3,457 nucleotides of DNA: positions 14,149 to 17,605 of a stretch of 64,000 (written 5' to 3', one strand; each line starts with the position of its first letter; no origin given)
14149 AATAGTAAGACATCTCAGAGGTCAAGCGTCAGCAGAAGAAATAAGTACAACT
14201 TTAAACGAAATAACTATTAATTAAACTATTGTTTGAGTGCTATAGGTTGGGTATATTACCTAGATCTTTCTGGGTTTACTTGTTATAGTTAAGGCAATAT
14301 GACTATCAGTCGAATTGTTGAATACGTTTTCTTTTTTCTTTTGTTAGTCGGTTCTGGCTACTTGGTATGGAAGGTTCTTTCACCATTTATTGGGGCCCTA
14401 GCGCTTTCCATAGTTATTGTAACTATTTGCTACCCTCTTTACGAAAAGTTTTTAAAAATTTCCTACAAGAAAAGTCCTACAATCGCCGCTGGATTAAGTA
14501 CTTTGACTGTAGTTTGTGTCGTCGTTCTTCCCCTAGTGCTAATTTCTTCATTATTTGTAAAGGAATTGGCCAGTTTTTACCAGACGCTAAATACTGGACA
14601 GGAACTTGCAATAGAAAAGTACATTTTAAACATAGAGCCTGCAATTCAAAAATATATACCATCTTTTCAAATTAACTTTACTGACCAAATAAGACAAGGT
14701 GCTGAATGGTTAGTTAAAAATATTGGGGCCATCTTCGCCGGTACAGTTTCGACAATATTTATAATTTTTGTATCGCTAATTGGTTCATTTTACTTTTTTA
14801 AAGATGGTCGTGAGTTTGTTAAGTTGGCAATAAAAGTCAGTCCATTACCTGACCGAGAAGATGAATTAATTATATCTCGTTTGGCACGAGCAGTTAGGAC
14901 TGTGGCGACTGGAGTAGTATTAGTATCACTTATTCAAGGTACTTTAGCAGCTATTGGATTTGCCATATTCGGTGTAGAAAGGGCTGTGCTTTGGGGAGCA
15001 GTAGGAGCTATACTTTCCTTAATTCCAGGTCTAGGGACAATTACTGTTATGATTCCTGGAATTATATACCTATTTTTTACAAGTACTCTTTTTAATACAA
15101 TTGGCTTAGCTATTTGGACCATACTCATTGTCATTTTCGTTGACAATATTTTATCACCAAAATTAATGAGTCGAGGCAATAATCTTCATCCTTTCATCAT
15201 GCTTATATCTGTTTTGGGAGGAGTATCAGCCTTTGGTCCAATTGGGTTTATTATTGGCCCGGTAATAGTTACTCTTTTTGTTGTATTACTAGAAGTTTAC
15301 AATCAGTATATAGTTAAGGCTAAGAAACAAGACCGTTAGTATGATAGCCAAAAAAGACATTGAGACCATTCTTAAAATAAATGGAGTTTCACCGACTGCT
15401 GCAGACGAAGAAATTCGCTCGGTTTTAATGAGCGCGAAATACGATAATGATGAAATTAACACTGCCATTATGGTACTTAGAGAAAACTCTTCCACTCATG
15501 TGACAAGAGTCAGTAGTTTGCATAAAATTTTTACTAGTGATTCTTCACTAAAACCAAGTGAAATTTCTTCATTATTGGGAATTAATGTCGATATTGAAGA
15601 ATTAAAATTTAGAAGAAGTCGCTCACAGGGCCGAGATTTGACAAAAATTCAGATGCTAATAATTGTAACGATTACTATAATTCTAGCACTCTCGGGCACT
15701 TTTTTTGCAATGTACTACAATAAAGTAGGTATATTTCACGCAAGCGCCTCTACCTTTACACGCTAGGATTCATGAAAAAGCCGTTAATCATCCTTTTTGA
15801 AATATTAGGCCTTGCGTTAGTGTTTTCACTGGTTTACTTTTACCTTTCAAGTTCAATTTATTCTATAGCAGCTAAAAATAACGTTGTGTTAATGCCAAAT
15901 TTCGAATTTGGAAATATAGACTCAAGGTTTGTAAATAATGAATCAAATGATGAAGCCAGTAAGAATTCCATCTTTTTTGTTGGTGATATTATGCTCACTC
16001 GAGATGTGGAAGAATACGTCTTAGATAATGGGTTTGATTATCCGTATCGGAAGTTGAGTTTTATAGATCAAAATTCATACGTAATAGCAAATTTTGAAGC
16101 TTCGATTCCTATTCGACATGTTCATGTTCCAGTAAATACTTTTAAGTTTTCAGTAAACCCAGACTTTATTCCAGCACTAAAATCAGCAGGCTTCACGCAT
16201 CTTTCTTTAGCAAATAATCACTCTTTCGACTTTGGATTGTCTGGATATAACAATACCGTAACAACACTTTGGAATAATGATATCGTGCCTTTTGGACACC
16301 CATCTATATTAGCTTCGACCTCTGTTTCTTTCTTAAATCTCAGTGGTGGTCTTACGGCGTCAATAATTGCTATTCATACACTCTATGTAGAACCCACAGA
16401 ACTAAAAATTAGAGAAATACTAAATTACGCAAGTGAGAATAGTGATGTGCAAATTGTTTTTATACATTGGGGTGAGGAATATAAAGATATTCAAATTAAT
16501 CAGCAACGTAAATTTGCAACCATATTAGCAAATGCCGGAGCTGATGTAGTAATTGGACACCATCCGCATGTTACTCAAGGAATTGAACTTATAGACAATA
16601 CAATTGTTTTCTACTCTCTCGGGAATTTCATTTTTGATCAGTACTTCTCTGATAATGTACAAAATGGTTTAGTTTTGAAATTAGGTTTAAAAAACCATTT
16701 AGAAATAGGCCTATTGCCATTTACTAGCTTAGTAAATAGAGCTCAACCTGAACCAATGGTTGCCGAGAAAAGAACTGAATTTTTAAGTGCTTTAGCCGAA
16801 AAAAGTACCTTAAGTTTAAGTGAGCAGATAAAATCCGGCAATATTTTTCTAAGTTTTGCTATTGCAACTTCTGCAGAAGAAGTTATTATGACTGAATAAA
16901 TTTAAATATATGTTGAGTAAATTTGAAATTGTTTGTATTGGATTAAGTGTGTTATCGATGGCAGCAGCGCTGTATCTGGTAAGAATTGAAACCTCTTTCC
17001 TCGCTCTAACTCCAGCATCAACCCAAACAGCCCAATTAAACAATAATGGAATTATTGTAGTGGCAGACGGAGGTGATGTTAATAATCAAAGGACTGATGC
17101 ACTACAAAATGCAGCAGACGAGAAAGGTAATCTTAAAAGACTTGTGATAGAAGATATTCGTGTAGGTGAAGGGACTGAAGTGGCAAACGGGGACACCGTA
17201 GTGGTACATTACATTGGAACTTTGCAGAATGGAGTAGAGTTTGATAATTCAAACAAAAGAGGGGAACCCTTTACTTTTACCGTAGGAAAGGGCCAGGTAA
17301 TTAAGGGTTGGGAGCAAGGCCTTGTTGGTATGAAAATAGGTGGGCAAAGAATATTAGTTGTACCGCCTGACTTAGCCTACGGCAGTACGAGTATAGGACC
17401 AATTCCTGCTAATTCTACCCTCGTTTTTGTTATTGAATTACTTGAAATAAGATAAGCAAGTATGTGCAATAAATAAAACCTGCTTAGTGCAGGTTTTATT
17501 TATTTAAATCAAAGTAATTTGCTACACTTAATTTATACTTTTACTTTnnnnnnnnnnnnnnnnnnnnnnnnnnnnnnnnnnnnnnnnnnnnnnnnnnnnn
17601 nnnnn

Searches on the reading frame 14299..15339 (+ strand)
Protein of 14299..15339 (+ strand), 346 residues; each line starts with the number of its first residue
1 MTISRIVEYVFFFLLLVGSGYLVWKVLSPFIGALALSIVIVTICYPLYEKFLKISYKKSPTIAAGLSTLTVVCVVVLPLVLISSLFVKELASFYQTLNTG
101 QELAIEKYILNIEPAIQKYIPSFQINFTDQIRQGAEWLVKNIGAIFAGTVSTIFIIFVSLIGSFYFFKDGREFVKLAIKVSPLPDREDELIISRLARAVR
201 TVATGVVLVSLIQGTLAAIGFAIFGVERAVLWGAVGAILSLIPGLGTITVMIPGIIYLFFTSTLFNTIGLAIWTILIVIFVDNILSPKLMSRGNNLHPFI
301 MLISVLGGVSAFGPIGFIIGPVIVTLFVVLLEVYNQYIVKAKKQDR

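Call 12: search_protein_families(library=pfam, proteins=[window:14299-15339:+])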
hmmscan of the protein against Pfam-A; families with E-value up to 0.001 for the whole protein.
window:14299-15339:+ (346 aa): 1 family
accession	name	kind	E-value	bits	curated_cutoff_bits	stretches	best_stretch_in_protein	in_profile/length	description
PF01594.21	AI-2E_transport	-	2.5e-48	165.4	34.3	1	11-334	2-326/327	AI-2E family transporter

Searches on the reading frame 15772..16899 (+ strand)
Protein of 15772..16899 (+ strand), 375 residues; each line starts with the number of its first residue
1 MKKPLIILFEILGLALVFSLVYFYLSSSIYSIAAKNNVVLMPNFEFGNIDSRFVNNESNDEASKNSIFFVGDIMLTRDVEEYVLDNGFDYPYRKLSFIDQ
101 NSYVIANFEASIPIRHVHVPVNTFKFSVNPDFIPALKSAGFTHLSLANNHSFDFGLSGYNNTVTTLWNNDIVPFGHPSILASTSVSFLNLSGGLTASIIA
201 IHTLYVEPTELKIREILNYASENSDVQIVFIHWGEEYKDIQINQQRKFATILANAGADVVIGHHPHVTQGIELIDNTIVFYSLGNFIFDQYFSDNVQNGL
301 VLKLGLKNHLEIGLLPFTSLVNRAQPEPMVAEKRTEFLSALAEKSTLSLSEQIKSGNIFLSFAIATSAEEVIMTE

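Call 12: search_protein_families(library=pfam, proteins=[window:15772-16899:+])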
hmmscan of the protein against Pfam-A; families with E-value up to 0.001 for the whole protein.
window:15772-16899:+ (375 aa): 1 family
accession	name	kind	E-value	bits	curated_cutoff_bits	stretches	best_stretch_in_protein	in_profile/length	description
PF09587.15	PGA_cap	-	1.2e-51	176.2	27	1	66-290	1-255/255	Bacterial capsule synthesis protein PGA_cap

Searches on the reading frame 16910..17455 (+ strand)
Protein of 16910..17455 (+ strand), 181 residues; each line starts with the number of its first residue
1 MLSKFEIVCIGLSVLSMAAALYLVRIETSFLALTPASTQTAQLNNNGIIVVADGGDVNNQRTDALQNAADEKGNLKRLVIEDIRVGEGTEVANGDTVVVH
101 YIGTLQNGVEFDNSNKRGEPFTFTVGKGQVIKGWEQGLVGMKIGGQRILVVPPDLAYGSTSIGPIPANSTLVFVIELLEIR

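Call 12: search_protein_families(library=pfam, proteins=[window:16910-17455:+])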
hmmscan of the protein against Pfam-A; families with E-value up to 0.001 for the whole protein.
window:16910-17455:+ (181 aa): 1 family
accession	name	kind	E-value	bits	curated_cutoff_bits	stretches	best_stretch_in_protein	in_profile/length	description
PF00254.34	FKBP_C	-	3.2e-34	117.5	21.1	1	90-178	4-94/94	FKBP-type peptidyl-prolyl cis-trans isomerase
